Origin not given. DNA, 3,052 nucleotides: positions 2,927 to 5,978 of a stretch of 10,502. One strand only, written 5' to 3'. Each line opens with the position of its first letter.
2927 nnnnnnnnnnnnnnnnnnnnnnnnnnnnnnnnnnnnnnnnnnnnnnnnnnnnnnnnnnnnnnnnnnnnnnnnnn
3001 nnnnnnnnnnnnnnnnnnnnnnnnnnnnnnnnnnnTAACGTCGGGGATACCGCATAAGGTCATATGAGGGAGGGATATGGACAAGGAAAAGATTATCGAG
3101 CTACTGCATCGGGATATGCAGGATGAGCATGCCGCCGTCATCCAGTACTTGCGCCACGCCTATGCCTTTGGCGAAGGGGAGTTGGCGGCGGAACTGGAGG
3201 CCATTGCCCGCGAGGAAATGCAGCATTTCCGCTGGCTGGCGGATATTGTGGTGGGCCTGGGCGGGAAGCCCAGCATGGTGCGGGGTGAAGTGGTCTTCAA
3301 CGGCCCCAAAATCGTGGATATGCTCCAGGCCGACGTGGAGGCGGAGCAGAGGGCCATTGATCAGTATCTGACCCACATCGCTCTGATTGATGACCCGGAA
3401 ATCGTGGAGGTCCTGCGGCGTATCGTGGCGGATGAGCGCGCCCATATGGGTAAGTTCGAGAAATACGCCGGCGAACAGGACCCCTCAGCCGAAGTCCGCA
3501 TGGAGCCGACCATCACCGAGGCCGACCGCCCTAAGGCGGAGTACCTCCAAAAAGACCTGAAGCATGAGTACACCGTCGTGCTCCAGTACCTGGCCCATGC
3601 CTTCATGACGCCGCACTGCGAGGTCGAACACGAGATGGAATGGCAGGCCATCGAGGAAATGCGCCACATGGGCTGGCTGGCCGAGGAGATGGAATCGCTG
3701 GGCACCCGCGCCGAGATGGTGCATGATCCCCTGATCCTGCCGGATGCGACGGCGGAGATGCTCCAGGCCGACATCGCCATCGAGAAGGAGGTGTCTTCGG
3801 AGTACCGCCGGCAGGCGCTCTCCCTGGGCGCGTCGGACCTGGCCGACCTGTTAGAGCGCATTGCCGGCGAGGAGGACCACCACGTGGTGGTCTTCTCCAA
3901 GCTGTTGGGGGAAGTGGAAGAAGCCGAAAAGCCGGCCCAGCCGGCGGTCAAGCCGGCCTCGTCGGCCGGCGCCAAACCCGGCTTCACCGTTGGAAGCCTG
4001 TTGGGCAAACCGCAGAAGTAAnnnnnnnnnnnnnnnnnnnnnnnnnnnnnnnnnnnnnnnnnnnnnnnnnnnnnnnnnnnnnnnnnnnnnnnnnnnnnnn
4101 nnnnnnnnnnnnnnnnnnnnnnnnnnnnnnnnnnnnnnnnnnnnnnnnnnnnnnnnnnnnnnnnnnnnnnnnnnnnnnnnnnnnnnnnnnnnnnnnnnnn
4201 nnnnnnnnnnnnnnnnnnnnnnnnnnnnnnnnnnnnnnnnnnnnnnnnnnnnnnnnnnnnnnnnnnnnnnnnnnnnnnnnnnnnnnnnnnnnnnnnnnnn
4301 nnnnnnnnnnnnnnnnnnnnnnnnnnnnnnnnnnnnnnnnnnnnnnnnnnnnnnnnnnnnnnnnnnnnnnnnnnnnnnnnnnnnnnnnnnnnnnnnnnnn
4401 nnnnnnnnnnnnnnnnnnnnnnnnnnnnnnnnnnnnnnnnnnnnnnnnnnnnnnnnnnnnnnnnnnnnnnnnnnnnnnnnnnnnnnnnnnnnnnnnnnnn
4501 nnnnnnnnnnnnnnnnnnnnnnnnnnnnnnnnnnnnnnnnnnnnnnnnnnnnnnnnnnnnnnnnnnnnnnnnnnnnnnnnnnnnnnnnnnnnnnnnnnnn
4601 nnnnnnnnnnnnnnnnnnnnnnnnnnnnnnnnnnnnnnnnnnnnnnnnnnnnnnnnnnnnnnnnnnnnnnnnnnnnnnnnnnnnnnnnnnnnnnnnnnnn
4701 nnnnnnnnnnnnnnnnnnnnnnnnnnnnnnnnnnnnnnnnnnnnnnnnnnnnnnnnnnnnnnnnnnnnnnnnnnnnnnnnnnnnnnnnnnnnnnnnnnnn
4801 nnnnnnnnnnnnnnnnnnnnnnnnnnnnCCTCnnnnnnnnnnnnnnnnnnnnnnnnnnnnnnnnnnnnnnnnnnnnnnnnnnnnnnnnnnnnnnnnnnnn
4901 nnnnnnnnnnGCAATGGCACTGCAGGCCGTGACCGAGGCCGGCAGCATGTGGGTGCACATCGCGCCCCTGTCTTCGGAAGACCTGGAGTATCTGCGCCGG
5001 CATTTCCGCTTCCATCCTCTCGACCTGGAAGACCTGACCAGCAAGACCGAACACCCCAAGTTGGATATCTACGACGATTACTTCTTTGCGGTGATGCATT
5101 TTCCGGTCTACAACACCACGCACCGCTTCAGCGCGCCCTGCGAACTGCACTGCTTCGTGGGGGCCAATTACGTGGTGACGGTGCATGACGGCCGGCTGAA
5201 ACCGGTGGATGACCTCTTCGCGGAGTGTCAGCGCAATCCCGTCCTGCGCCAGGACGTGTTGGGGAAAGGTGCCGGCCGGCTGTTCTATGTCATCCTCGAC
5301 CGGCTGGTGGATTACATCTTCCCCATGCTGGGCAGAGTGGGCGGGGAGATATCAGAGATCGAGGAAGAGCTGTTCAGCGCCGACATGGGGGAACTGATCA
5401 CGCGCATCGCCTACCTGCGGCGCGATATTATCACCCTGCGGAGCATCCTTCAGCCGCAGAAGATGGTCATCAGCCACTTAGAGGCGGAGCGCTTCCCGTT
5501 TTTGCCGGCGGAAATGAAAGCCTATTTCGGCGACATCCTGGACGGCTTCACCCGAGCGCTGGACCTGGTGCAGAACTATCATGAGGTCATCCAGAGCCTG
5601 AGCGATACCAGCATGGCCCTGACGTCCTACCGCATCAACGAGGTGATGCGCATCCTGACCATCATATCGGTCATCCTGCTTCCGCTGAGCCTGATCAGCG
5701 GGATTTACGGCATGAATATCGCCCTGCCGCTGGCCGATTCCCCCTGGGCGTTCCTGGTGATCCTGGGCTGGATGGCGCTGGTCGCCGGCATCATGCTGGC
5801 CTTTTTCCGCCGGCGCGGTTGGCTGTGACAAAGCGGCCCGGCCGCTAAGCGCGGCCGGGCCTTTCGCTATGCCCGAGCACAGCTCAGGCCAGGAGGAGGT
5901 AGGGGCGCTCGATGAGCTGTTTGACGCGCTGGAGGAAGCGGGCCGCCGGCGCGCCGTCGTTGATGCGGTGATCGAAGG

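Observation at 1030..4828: Encapsulin locus is fused to a complete NAD(P)H->NROR->rubredoxin->rubrerythrin peroxide-reduction cassette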

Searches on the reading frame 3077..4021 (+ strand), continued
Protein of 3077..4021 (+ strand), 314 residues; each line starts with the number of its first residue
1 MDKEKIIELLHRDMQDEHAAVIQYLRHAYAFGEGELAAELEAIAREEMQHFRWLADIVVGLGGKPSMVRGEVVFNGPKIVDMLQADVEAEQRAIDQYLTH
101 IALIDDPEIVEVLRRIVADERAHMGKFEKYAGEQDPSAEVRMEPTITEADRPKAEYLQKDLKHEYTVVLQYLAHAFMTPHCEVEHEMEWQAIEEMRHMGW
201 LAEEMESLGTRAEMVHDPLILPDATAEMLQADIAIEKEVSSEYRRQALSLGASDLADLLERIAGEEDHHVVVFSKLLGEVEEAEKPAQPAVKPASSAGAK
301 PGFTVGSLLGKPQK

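Call 47: find_encoding_contigs(protein=P0075, flank=9000, max_places=2)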
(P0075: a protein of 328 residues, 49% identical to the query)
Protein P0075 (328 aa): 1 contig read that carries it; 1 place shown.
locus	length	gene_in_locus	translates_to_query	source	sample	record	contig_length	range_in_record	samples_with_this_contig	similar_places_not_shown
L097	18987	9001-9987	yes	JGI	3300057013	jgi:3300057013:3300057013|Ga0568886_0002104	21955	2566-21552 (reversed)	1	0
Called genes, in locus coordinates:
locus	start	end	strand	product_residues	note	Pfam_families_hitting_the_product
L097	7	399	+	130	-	PF02152:FolB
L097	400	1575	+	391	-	PF01288:HPPK, PF01227:GTP_cyclohydroI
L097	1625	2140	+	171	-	PF00923:TAL_FSA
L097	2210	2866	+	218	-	PF00834:Ribul_P_3_epim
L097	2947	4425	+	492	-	PF00479:G6PD_N, PF02781:G6PD_C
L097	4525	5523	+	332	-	PF00890:FAD_binding_2 (faint), PF01134:GIDA (faint), PF01266:DAO (weak), PF07992:Pyr_redox_2, PF12831:FAD_oxidored (weak), PF13738:Pyr_redox_3, PF00070:Pyr_redox (weak)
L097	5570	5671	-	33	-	-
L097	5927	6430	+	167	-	PF02915:Rubrerythrin, PF21349:RUBY_RBDX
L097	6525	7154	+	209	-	PF02525:Flavodoxin_2, PF03358:FMN_red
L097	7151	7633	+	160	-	PF02915:Rubrerythrin (weak)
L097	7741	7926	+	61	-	PF09537:DUF2383 (weak)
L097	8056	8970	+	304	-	PF00753:Lactamase_B (faint), PF12706:Lactamase_B_2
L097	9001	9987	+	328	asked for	PF00210:Ferritin, PF02915:Rubrerythrin (weak), PF03232:COQ7 (faint), PF12902:Ferritin-like (weak), PF00210:Ferritin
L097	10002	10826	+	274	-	PF04454:Linocin_M18, PF09950:Major_capside (weak)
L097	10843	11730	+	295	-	PF00174:Oxidored_molyb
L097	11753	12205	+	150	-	PF01880:Desulfoferrodox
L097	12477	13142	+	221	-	PF00027:cNMP_binding, PF13545:HTH_Crp_2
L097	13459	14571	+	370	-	PF01321:Creatinase_N, PF00557:Peptidase_M24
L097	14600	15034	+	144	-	-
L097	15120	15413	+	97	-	PF01883:FeS_assembly_P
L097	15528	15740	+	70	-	PF13183:Fer4_8 (faint), PF13534:Fer4_17 (faint), PF00037:Fer4, PF13237:Fer4_10, PF14697:Fer4_21 (weak), PF12838:Fer4_7, PF13187:Fer4_9, PF00037:Fer4 (weak), +6 more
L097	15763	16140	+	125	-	PF14697:Fer4_21, PF25160:LdpA_Fe-S-bd (faint), PF00037:Fer4 (faint), PF12797:Fer4_2 (faint), PF12837:Fer4_6 (weak), PF13237:Fer4_10, PF13187:Fer4_9 (weak), PF12838:Fer4_7 (weak)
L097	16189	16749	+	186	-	PF01814:Hemerythrin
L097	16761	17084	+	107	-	-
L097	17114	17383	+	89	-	-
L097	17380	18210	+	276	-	PF01209:Ubie_methyltran (faint), PF13489:Methyltransf_23, PF05175:MTS (weak), PF13847:Methyltransf_31, PF08241:Methyltransf_11, PF08242:Methyltransf_12, PF13649:Methyltransf_25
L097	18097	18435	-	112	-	-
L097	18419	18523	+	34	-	-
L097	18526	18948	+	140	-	-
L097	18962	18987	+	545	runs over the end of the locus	PF00115:COX1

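Call 48: find_encoding_contigs(protein=P0122, flank=9000, max_places=2)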
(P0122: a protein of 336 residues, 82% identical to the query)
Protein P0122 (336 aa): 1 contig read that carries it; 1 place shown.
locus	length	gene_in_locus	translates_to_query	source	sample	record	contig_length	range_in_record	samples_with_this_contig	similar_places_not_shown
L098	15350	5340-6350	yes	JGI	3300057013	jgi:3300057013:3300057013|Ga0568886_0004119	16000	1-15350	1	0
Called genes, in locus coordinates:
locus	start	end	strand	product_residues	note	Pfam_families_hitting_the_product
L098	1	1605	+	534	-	?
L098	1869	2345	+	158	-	PF00578:AhpC-TSA, PF08534:Redoxin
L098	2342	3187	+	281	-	PF02219:MTHFR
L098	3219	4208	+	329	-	PF00890:FAD_binding_2 (faint), PF01266:DAO (faint), PF07992:Pyr_redox_2, PF13450:NAD_binding_8 (weak), PF13738:Pyr_redox_3, PF00070:Pyr_redox (weak)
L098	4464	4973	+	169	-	PF02915:Rubrerythrin, PF21349:RUBY_RBDX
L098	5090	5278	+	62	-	PF09537:DUF2383 (weak)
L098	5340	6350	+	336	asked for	PF00210:Ferritin, PF02915:Rubrerythrin (weak), PF03232:COQ7 (faint), PF12902:Ferritin-like (weak), PF13668:Ferritin_2 (faint), PF00210:Ferritin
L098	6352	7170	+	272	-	PF04454:Linocin_M18, PF09950:Major_capside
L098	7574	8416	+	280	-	PF00174:Oxidored_molyb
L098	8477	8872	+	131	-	PF01880:Desulfoferrodox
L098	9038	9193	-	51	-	-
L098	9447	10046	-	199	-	-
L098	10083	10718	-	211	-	PF14358:DUF4405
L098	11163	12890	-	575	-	PF13860:FlgD_ig, PF19077:Big_13 (faint), PF17936:Big_6 (faint), PF09136:Glucodextran_B, PF13860:FlgD_ig (weak)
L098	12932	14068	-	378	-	-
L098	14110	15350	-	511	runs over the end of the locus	PF00004:AAA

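Call 64: search_protein_representatives(protein=P0076)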
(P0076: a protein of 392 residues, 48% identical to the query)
Query: 392 residues. Proteins with E-value up to 0.001 (for the whole library): 5895; up to 1e-10: 1301; up to 1e-30: 86. The best 150 are listed.
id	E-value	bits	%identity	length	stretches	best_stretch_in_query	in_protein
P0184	1.1e-84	301.8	52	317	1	59-348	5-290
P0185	2.4e-81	290.8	50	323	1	60-372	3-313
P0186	2.6e-80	287.4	51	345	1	62-349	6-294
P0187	1.4e-79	285.0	53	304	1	63-345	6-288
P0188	2.3e-77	277.7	46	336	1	61-388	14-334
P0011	3.7e-76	273.7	51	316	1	62-384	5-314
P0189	6.8e-73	263.0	50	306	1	60-351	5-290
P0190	1.4e-71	258.7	47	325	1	62-385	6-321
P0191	4.2e-68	247.2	46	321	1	59-387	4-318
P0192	9.5e-67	242.8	43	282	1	60-344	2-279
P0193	7.0e-64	233.3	47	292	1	74-345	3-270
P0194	3.5e-63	231.0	51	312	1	60-301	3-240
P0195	2.5e-62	228.2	43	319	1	63-358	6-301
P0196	2.1e-61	225.2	43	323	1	58-341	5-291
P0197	3.9e-60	221.0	43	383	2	60-201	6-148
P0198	5.8e-60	220.4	44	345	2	60-192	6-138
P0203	2.1e-56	208.7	44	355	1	60-345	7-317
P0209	7.7e-53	197.0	42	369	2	60-191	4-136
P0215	8.2e-49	183.7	41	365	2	61-191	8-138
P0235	1.5e-41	159.8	42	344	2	60-221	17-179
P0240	1.2e-39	153.5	39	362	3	62-199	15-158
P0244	1.3e-38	150.2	37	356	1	62-335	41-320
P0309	9.4e-21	91.4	53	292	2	2-56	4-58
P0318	6.0e-19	85.4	56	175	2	2-42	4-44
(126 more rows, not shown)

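Call 65: search_protein_families(library=pfam, proteins=[P0309, P0197, P0209, P0215, P0240, P0203, P0244, P0318, P0198, P0235], max_evalue=0.0001)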
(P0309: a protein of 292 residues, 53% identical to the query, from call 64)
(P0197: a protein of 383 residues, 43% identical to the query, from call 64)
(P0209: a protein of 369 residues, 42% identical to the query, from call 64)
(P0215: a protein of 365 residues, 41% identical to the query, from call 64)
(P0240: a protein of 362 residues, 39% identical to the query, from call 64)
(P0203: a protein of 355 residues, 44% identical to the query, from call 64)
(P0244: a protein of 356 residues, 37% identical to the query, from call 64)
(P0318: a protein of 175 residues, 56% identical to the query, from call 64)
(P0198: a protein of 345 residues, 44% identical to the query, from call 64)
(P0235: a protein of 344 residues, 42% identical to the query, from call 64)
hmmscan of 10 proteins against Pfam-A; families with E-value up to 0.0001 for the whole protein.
P0309 (292 aa): 3 families
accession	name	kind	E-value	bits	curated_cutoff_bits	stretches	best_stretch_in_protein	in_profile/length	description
PF00301.25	Rubredoxin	-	8.1e-42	141.5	23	2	4-49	2-47/47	Rubredoxin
PF21349.2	RUBY_RBDX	-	7.1e-17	61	26.5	1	258-284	2-28/30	Rubrerythrin, rubredoxin-like domain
PF23458.2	DUF7130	-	3.7e-07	30.4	35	0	216-286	10-84/89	Domain of unknown function (DUF7130)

P0197 (383 aa): 5 families
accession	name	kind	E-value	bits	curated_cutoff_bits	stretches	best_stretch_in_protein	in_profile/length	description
PF00210.30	Ferritin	-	1.6e-17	64.2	24.5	2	12-137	3-137/142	Ferritin-like domain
PF12902.13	Ferritin-like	-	2.2e-09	38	22.3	1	14-74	2-63/221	Ferritin-like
PF02915.23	Rubrerythrin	-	8.7e-08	33.1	22.8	0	45-134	35-135/137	Rubrerythrin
PF05067.18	Mn_catalase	-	8.9e-07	28.6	27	0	224-278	35-89/284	Manganese containing catalase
PF03232.19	COQ7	-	2.1e-06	27.9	23.5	0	9-81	3-74/169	Ubiquinone biosynthesis protein COQ7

P0209 (369 aa): 3 families
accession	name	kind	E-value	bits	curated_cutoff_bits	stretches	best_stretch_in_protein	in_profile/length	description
PF00210.30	Ferritin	-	2.6e-17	63.5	24.5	1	8-136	1-139/142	Ferritin-like domain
PF02915.23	Rubrerythrin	-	2.1e-08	35.1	22.8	1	11-130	3-134/137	Rubrerythrin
PF12902.13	Ferritin-like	-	3.1e-08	34.2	22.3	1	11-72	1-64/221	Ferritin-like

P0215 (365 aa): 3 families
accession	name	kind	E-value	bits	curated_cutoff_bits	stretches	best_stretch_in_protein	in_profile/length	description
PF00210.30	Ferritin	-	2.2e-23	83.2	24.5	2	12-136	2-137/142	Ferritin-like domain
PF12902.13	Ferritin-like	-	7.1e-11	42.8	22.3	1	14-85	1-75/221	Ferritin-like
PF02915.23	Rubrerythrin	-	2.8e-09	37.9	22.8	1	14-131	3-133/137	Rubrerythrin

P0240 (362 aa): 2 families
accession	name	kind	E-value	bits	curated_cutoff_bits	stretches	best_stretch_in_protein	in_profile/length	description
PF00210.30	Ferritin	-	8.5e-10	39.1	24.5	1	19-115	3-102/142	Ferritin-like domain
PF12902.13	Ferritin-like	-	1.3e-09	38.7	22.3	1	24-84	5-63/221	Ferritin-like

P0203 (355 aa): 6 families
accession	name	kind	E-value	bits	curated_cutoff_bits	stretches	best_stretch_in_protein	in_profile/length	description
PF00210.30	Ferritin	-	8.9e-21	74.7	24.5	2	11-141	1-138/142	Ferritin-like domain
PF03232.19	COQ7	-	6.5e-08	32.8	23.5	0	90-150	6-67/169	Ubiquinone biosynthesis protein COQ7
PF02915.23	Rubrerythrin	-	1.5e-07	32.3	22.8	1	18-135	7-133/137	Rubrerythrin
PF12902.13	Ferritin-like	-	2.2e-06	28.2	22.3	0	15-78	2-64/221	Ferritin-like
PF09537.16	DUF2383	-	2.6e-06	28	30.8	0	96-147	11-62/111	Domain of unknown function (DUF2383)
PF05067.18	Mn_catalase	-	2.2e-05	24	27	0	195-252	34-92/284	Manganese containing catalase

P0244 (356 aa): 4 families
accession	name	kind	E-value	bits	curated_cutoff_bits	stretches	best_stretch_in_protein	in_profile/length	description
PF00210.30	Ferritin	-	1.1e-15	58.2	24.5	2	44-171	2-140/142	Ferritin-like domain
PF12902.13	Ferritin-like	-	4.8e-12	46.6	22.3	1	46-109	1-67/221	Ferritin-like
PF03232.19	COQ7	-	9.1e-09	35.6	23.5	0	117-179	5-68/169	Ubiquinone biosynthesis protein COQ7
PF02915.23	Rubrerythrin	-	3.4e-05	24.7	22.8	1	46-166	3-136/137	Rubrerythrin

P0318 (175 aa): 1 family
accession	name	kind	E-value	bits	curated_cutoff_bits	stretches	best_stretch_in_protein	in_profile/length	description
PF00301.25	Rubredoxin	-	2.1e-36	124.1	23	2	3-44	1-42/47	Rubredoxin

P0198 (345 aa): 6 families
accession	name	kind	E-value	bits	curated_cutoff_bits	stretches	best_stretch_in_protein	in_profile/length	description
PF00210.30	Ferritin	-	2.1e-17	63.8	24.5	2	186-312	2-139/142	Ferritin-like domain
PF12902.13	Ferritin-like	-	3e-14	53.9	22.3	1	17-72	5-63/221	Ferritin-like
PF03232.19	COQ7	-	6.6e-10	39.3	23.5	0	14-80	8-75/169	Ubiquinone biosynthesis protein COQ7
PF02915.23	Rubrerythrin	-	1.6e-09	38.7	22.8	0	18-132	8-135/137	Rubrerythrin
PF05067.18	Mn_catalase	-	4.2e-06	26.4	27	0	254-316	136-198/284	Manganese containing catalase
PF09537.16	DUF2383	-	3.7e-05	24.3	30.8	0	257-319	2-64/111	Domain of unknown function (DUF2383)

P0235 (344 aa): 4 families
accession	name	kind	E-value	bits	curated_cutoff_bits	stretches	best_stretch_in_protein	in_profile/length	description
PF12902.13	Ferritin-like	-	7.5e-13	49.3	22.3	1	28-97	5-77/221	Ferritin-like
PF00210.30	Ferritin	-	5.2e-11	43.1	24.5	1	22-148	2-139/142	Ferritin-like domain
PF02915.23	Rubrerythrin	-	2.3e-08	34.9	22.8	1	29-143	8-135/137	Rubrerythrin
PF03232.19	COQ7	-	3.1e-05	24.1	23.5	0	20-81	3-65/169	Ubiquinone biosynthesis protein COQ7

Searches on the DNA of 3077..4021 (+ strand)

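Call 50: search_rna_families(source=L001, threshold=gathering)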
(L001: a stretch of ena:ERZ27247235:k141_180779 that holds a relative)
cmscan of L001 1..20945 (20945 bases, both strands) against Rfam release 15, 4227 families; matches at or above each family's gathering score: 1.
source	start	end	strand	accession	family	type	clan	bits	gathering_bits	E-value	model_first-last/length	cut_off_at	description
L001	4119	4214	-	RF01852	tRNA-Sec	Gene; tRNA;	CL00001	69.2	47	1.6e-12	1-91/91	no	Selenocysteine transfer RNA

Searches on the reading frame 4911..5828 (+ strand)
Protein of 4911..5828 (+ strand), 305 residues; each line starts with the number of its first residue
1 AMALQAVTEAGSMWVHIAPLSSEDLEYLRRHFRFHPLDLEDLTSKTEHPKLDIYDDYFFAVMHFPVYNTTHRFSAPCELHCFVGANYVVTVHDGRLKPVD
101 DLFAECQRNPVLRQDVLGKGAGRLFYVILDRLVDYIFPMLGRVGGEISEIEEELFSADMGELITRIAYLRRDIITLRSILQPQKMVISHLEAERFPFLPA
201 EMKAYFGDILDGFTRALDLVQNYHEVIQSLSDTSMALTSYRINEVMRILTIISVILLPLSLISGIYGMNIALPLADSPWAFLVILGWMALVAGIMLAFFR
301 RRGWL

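Call 3: search_protein_families(library=pfam, proteins=[window:4911-5828:+], max_evalue=0.01)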
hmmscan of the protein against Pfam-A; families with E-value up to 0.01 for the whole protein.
window:4911-5828:+ (305 aa): 1 family
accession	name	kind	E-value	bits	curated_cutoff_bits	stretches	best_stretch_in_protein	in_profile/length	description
PF01544.23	CorA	-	1.1e-67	228.8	27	1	11-301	3-292/292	CorA-like Mg2+ transporter protein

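Call 4: search_protein_families(library=ncbifam, proteins=[window:4911-5828:+], max_evalue=0.01)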
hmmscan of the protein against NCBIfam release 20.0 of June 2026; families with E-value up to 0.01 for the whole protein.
window:4911-5828:+ (305 aa): 2 families
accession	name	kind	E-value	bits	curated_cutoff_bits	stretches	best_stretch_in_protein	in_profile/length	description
TIGR00383.1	corA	equivalog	7e-62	209.6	200.75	1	7-305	24-320/320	magnesium/cobalt transporter CorA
NF007092.0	PRK09546.1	equivalog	1e-19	70.8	292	1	6-305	34-327/327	zinc transporter ZntB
